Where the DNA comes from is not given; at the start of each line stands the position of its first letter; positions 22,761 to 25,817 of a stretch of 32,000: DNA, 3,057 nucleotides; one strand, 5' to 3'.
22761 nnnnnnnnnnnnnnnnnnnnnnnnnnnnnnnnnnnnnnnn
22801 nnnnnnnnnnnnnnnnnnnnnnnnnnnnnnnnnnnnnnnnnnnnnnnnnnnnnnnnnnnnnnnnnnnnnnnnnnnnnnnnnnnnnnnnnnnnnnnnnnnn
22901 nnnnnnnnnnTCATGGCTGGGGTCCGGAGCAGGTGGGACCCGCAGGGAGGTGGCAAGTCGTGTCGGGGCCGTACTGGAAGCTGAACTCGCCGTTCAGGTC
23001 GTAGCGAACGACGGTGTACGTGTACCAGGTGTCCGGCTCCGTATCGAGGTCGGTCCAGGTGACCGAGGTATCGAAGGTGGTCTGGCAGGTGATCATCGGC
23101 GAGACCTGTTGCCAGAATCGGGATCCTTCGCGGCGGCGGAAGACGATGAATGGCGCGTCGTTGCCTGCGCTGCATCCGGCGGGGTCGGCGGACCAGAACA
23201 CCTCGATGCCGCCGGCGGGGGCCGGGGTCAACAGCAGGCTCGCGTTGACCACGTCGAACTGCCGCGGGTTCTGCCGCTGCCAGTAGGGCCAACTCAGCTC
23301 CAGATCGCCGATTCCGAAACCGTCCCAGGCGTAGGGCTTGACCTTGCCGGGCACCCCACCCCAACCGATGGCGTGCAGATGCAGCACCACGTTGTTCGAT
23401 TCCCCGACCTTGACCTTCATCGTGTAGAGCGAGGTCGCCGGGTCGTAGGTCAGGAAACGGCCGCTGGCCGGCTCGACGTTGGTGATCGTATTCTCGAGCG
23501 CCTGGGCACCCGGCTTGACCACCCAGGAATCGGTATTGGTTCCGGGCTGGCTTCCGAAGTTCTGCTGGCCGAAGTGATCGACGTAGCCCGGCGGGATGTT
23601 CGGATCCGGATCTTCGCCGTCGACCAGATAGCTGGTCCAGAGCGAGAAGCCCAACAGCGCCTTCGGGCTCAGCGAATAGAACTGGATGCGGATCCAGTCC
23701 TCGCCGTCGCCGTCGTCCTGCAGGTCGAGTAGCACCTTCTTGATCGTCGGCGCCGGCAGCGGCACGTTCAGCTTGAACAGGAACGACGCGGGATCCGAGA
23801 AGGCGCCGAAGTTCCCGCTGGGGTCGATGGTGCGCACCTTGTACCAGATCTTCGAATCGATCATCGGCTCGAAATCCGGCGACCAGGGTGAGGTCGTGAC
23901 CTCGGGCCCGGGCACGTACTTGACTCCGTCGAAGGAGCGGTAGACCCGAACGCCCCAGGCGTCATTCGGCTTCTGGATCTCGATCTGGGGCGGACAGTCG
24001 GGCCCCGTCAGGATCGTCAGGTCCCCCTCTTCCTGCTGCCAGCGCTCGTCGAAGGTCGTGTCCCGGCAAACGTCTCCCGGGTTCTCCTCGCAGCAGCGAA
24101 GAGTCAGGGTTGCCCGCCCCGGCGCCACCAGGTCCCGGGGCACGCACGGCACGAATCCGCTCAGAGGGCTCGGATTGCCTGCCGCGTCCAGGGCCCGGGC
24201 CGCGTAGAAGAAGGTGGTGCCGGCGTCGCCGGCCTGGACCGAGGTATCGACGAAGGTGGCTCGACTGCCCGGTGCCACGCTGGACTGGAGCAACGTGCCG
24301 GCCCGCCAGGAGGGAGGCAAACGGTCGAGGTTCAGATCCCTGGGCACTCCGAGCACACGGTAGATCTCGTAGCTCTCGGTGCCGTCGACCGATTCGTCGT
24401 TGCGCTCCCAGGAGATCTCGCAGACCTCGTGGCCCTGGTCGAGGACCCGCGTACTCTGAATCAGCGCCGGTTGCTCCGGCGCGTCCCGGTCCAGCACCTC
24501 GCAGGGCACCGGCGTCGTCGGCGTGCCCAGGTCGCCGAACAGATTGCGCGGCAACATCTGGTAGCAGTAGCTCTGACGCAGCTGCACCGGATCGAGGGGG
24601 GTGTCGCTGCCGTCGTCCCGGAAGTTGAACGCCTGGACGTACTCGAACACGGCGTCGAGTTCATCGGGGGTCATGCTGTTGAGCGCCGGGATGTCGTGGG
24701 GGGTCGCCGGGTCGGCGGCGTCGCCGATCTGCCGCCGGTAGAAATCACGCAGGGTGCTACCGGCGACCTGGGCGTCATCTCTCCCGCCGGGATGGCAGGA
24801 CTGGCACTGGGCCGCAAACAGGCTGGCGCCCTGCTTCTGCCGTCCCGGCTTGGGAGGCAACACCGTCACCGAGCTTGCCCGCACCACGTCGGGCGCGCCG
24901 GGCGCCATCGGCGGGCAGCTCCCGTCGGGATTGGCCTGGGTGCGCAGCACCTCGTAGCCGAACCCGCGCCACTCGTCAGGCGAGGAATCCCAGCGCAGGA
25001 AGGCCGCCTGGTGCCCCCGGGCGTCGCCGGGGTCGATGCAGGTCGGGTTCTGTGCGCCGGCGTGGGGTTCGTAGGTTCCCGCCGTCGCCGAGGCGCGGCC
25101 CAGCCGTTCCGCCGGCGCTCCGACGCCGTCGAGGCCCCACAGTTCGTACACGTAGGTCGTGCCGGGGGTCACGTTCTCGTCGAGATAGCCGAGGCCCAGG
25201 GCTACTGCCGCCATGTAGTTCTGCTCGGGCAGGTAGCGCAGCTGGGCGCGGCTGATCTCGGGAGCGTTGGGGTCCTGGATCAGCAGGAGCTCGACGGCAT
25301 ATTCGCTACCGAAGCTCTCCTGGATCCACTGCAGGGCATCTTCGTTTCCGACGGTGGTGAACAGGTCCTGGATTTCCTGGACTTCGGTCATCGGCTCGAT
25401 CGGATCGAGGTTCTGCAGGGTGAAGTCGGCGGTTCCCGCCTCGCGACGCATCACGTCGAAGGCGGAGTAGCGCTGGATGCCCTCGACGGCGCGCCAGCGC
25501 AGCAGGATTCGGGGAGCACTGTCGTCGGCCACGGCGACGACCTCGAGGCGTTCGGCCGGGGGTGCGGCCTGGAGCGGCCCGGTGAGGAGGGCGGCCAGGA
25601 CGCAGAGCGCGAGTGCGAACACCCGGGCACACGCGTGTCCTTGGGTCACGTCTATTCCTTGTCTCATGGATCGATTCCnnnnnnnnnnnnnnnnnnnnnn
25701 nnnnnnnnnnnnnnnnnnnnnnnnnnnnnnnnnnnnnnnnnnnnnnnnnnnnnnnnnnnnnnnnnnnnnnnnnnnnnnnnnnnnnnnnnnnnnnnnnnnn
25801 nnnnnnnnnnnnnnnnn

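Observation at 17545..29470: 11.9-kb operon of three giant Sec-exported proteins (~3970 aa) bracketed by two transmembrane sensors: candidate novel cell-surface system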

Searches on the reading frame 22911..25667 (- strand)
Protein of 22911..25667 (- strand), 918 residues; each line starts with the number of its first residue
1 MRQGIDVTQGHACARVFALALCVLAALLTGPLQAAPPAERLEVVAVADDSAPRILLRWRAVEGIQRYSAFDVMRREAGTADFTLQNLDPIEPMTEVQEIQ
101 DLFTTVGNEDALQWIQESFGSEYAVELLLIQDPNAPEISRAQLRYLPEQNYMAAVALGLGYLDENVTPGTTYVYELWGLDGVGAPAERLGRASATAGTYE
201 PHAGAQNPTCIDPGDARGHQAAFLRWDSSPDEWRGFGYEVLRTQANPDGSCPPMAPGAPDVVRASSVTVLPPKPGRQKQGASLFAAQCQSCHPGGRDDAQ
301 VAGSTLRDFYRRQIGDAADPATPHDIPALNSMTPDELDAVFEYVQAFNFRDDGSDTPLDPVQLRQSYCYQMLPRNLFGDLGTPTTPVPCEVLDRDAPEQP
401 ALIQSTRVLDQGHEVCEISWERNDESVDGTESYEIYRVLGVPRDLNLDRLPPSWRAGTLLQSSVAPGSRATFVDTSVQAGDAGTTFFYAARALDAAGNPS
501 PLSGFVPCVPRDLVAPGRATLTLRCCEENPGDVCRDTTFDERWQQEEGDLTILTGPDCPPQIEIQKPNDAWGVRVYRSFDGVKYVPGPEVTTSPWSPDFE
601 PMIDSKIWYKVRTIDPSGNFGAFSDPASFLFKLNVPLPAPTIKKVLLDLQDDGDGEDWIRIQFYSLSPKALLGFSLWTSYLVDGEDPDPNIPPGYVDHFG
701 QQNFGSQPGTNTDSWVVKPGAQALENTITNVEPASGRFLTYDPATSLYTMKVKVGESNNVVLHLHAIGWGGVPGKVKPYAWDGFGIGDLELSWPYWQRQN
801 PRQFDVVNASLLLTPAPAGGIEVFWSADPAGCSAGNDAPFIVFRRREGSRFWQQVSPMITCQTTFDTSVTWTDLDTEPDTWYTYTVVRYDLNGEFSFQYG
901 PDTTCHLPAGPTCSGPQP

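Call 6: search_protein_families(library=pfam, proteins=[window:22911-25667:-], max_evalue=0.01)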
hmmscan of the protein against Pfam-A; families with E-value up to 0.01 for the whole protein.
window:22911-25667:- (918 aa): 1 family
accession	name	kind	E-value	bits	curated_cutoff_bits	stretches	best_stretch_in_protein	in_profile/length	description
PF13442.11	Cytochrome_CBB3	-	1.2e-05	26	27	1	277-344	3-68/68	Cytochrome C oxidase, cbb3-type, subunit III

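Call 9: search_protein_families(library=ncbifam, proteins=[window:22911-25667:-], max_evalue=0.01)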
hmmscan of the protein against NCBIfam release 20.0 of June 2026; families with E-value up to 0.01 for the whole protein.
window:22911-25667:- (918 aa): 0 families

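Call 21: search_solved_structures(query=window:22911-25667:-, max_evalue=1)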
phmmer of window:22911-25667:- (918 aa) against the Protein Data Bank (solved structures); distinct sequences matched with E-value up to 1: 53.
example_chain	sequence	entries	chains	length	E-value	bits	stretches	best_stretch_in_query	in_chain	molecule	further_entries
1ytc_A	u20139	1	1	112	0.019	16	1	273-319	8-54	YEAST ISO-2 CYTOCHROME C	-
1yea_A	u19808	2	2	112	0.022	15.7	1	273-318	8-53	CYTOCHROME C | Cytochrome c iso-2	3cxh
1kib_A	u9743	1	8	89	0.096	13.6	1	279-307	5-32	cytochrome c6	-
1f1f_A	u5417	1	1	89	0.11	13.4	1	279-307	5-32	CYTOCHROME C6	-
1raq_A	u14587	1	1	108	0.12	13.3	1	273-318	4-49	REP A2 ISO-1-CYTOCHROME C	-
1rap_A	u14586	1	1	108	0.12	13.3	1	273-318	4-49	REP A2 ISO-1-CYTOCHROME C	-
1fhb_A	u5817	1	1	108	0.12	13.3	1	273-318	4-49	FERRICYTOCHROME C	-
4gyd_A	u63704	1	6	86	0.13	13.2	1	279-308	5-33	Cytochrome c6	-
2jti_B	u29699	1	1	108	0.16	12.9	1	273-318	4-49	Cytochrome c iso-1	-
4h0j_A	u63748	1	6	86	0.16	12.8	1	279-308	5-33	Cytochrome c6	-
4h0k_A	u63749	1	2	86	0.18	12.7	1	279-307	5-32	Cytochrome c6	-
1yeb_A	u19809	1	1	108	0.23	12.4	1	273-318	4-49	CYTOCHROME C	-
5z06_A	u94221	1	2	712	0.37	11.7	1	568-620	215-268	BDI_3064 protein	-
4n0k_A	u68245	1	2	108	0.41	11.5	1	273-318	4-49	Cytochrome c iso-1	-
4ye1_A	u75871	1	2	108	0.41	11.5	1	273-318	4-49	Cytochrome c iso-1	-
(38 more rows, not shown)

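Call 22: find_homologous_proteins(query=window:22911-25667:-)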
Query window:22911-25667:- (918 aa): 27 proteins with E <= 0.001 among 8000 candidates.
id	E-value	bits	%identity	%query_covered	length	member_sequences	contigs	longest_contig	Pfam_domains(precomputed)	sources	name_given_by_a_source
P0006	0.0e+0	1306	89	67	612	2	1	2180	-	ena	-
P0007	0.0e+0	1305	63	98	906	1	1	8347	-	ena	-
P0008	3.4e-212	725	45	96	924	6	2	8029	-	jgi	jgi:hypothetical protein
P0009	2.0e-208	713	42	97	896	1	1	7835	-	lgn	-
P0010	1.1e-206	707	44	97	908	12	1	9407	-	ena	-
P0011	3.9e-201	689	42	97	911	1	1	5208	-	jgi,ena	-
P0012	7.9e-201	688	43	98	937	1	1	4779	-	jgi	-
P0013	3.5e-196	672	41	95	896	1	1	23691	-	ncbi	-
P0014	2.1e-191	656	41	98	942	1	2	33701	-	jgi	jgi:mono/diheme cytochrome c family protein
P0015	1.2e-190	654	41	94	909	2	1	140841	-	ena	-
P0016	1.5e-190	654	41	97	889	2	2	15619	PF00041.28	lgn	-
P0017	4.6e-189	649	41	94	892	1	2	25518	PF13442.12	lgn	-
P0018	2.4e-184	633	41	96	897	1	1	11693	-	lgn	-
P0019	3.0e-184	633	40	96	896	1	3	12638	PF13442.12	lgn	-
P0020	8.1e-184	631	42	96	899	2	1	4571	-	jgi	jgi:hypothetical protein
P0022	2.0e-181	623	40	97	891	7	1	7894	PF25833.1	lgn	-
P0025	1.3e-174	601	40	96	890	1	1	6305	PF25833.1,PF13442.12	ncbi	-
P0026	3.1e-172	593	40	96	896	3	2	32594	PF13442.12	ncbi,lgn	-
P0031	9.8e-146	505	36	98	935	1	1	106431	-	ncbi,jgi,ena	-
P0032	2.2e-122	428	42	60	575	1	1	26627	PF13442.12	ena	-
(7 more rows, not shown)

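Call 23: find_encoding_contigs(protein=P0031, flank=10000, max_places=2)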
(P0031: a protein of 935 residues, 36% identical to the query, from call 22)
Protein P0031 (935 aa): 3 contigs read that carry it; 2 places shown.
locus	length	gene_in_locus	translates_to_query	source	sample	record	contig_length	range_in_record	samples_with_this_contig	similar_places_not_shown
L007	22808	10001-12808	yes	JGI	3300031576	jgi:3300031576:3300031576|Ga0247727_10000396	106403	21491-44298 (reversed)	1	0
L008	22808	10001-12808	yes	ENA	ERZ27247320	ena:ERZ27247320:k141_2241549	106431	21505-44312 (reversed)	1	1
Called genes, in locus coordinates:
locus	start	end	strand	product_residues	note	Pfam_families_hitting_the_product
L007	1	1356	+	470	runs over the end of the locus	PF02412:TSP_3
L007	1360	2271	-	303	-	PF01565:FAD_binding_4, PF02873:MurB_C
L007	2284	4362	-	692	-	PF03169:OPT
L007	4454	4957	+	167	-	PF13302:Acetyltransf_3, PF00583:Acetyltransf_1 (weak)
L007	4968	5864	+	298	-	PF05050:Methyltransf_21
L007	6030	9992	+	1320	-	-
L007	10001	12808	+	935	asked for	-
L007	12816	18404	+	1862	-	PF13517:FG-GAP_3 (faint), PF13290:CHB_HEX_C_1 (faint), PF01839:FG-GAP (weak), PF11617:Cu-binding_MopE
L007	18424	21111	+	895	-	-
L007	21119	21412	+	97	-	-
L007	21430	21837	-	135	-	PF01878:EVE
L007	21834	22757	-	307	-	PF02412:TSP_3 (faint)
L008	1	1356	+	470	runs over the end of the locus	PF02412:TSP_3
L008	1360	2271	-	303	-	PF01565:FAD_binding_4, PF02873:MurB_C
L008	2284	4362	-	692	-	PF03169:OPT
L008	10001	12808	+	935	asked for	-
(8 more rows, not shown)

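Call 24: find_encoding_contigs(protein=P0015, flank=10000, max_places=2)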
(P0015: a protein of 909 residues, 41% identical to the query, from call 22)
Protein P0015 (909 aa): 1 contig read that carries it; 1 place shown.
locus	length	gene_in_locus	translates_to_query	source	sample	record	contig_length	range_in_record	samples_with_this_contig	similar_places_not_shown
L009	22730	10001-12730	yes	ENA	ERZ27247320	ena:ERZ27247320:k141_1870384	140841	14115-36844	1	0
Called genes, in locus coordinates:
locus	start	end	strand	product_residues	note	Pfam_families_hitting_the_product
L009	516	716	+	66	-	-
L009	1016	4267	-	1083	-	PF13424:TPR_12, PF13424:TPR_12, PF24885:TPR_NPHP3, PF13374:TPR_10, PF13424:TPR_12, PF24885:TPR_NPHP3, PF13374:TPR_10, PF13424:TPR_12, +11 more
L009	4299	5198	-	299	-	PF13490:zf-HC2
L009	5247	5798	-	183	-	PF04542:Sigma70_r2 (weak)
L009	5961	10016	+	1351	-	-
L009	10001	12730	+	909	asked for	-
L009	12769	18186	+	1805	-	PF01839:FG-GAP (weak), PF11617:Cu-binding_MopE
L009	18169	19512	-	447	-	-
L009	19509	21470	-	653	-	PF01040:UbiA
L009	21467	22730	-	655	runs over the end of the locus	-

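Call 47: predict_structure(alignment_id=A5)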
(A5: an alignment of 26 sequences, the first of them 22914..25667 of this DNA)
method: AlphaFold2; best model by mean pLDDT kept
length: 918 residues; sequences in the alignment: 26
mean_pLDDT: 84.4   pTM: 0.54
mean pLDDT of the five models: 84.4, 83.4, 80.9, 80.7, 79.5
residues with pLDDT >= 90: 456; 70-90: 321; 50-70: 100; < 50: 41
segments of 3 or more residues with pLDDT < 50: 1-15, 28-35, 785-798
pLDDT, mean of each block of 10 residues (from residue 1): 38 50 52 57 90 91 86 95 95 96 93 90 94 85 85 95 95 96 91 90 89 90 90 85 95 92 89 76 94 91 89 63 81 93 92 92 95 89 94 92 95 93 81 95 73 92 92 92 92 92 94 90 89 86 88 90 92 93 92 90 91 91 94 87 83 71 93 91 59 85 76 80 91 89 94 83 91 88 51 43 57 82 82 65 80 81 74 86 85 73 74 56
secondary structure, 60 per line:
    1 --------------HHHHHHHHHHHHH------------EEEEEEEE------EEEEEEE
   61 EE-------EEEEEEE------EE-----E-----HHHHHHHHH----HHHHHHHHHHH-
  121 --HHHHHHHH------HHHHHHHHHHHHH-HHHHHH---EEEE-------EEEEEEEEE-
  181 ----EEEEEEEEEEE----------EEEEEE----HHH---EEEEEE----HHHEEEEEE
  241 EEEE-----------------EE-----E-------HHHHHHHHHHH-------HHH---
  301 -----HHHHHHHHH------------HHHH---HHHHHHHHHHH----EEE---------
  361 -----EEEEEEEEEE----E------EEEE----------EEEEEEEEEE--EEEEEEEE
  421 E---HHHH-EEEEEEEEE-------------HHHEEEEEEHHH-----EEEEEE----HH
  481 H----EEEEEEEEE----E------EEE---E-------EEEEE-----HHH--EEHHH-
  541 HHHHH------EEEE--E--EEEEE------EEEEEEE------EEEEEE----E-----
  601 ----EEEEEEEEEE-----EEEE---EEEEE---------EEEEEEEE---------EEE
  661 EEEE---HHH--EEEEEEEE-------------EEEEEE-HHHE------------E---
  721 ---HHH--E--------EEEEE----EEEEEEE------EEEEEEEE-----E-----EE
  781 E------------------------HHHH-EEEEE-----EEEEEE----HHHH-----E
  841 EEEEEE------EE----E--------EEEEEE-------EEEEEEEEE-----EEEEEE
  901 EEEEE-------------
elements in order (helices of 4 or more, strands of 3 or more residues): H15-27 E40-47 E54-62 E70-76 H96-104 H109-119 H123-130 H137-149 H151-156 E160-163 E171-179 E185-195 E206-211 E222-227 E235-244 H277-287 H306-314 H327-330 H334-344 E349-351 E366-375 E387-390 E401-410 E413-421 H425-428 E430-438 E455-460 E469-474 E486-494 E506-508 E520-524 H541-545 E552-555 E561-565 E572-578 E585-590 E605-614 E620-623 E627-631 E641-648 E658-664 E673-680 E694-699 E738-742 E747-753 E760-767 E779-781 H806-809 E811-815 E821-826 H831-834 E840-846 E868-873 E881-889 E895-905

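Call 55: fold_search(model_id=the predicted structure, library=pdb)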
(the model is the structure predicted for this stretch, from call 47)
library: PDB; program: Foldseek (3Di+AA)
matches with E <= 10: 1945; with E <= 0.001: 226
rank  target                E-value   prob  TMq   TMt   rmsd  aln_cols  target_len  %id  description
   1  8q6t_I                3.5e-19  1.00  0.19  0.16  53.4      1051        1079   10  Helical reconstruction of the relaxed thick filament from FIB milled left ventricular mouse myofibrils (released 2023-11-01)
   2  8v2b_B                1.2e-15  1.00  0.20  0.28  23.8       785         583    9  Cryo-EM structure of mouse type II OSM receptor complex: model for full extracellular assembly (released 2024-11-20)
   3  9oz1_A                5.1e-14  1.00  0.13  0.14  27.6      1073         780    8  Cryo-EM structure of chicken ROS1 in apo-state. Cryo-EM refinement is focused on the "leg" region of chicken ROS1. (released 2026-02-25)
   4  9ozi_A                1.2e-13  1.00  0.14  0.09  28.1      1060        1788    8  Cryo-EM structure of chicken ROS1 in apo-state. This is the complete map and model. (released 2026-02-25)
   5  8g4l_am               2.4e-13  1.00  0.16  0.14  45.2       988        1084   11  Cryo-EM structure of the human cardiac myosin filament (released 2023-11-01)
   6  8qy6_A                3.9e-13  1.00  0.20  0.27  24.3       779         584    9  Structure of interleukin 6 (gp130 P496L mutant). (released 2024-02-21)
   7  8v29_B                7.4e-13  1.00  0.21  0.29  23.9       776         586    9  Cryo-EM structure of human type I OSM receptor complex: model for full extracellular assembly (released 2024-11-20)
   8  9ba4_A                8.7e-13  1.00  0.18  0.17  23.2       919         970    8  Full-length cross-linked Contactin 2 (CNTN2) (released 2024-07-17)
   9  8odz_D                1.7e-12  1.00  0.17  0.24  24.4       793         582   10  Cryo-EM structure of a pre-dimerized murine IL-12 complete extracellular signaling complex (Class 1). (released 2024-02-07)
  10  8qy5_A                2.5e-12  1.00  0.20  0.28  24.1       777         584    9  Structure of interleukin 6. (released 2024-02-21)
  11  8qy4_C                2.7e-12  1.00  0.20  0.27  24.3       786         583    9  Structure of interleukin 11 (gp130 P496L mutant). (released 2024-02-21)
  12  8ave_B                2.7e-12  1.00  0.18  0.25  23.9       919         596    9  Human leptin in complex with the human LEP-R ectodomain fused to a C-terminal trimeric isoleucine GCN4 zipper (2:2 mod (released 2023-04-05)
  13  8avb_B                4.6e-12  1.00  0.18  0.24  25.6       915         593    8  Cryo-EM structure for mouse leptin in complex with the mouse LEP-R ectodomain (1:2 mLEP:mLEPR model). (released 2023-04-05)
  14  8oe4_D                9.7e-12  1.00  0.14  0.21  22.7       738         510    8  Cryo-EM structure of a pre-dimerized human IL-23 complete extracellular signaling complex. (released 2024-02-07)
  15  8dh8_A                1.3e-11  1.00  0.19  0.22  26.3      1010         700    9  Leptin-bound leptin receptor complex-full ECD (released 2023-04-19)
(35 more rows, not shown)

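Call 81: search_protein_families(library=padloc, proteins=[window:22914-25667:-], max_evalue=0.01)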
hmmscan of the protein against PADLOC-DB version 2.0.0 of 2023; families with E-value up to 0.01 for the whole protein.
window:22914-25667:- (918 aa): 0 families

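Call 87: search_protein_families(library=pfam, proteins=[P0022, P0025], max_evalue=0.01)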
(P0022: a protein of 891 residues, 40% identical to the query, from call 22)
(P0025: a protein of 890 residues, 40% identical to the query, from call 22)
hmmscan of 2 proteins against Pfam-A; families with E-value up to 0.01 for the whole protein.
P0022 (891 aa): 2 families
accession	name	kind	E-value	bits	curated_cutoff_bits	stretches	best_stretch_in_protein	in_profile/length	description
PF13442.11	Cytochrome_CBB3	-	0.00038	21.2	27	1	268-296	2-31/68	Cytochrome C oxidase, cbb3-type, subunit III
PF00034.26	Cytochrom_C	-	0.0019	19.9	21.3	1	270-316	2-38/90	Cytochrome c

P0025 (890 aa): 1 family
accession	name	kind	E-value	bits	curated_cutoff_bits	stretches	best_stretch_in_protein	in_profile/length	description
PF13442.11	Cytochrome_CBB3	-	5.5e-07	30.3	27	1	271-340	2-68/68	Cytochrome C oxidase, cbb3-type, subunit III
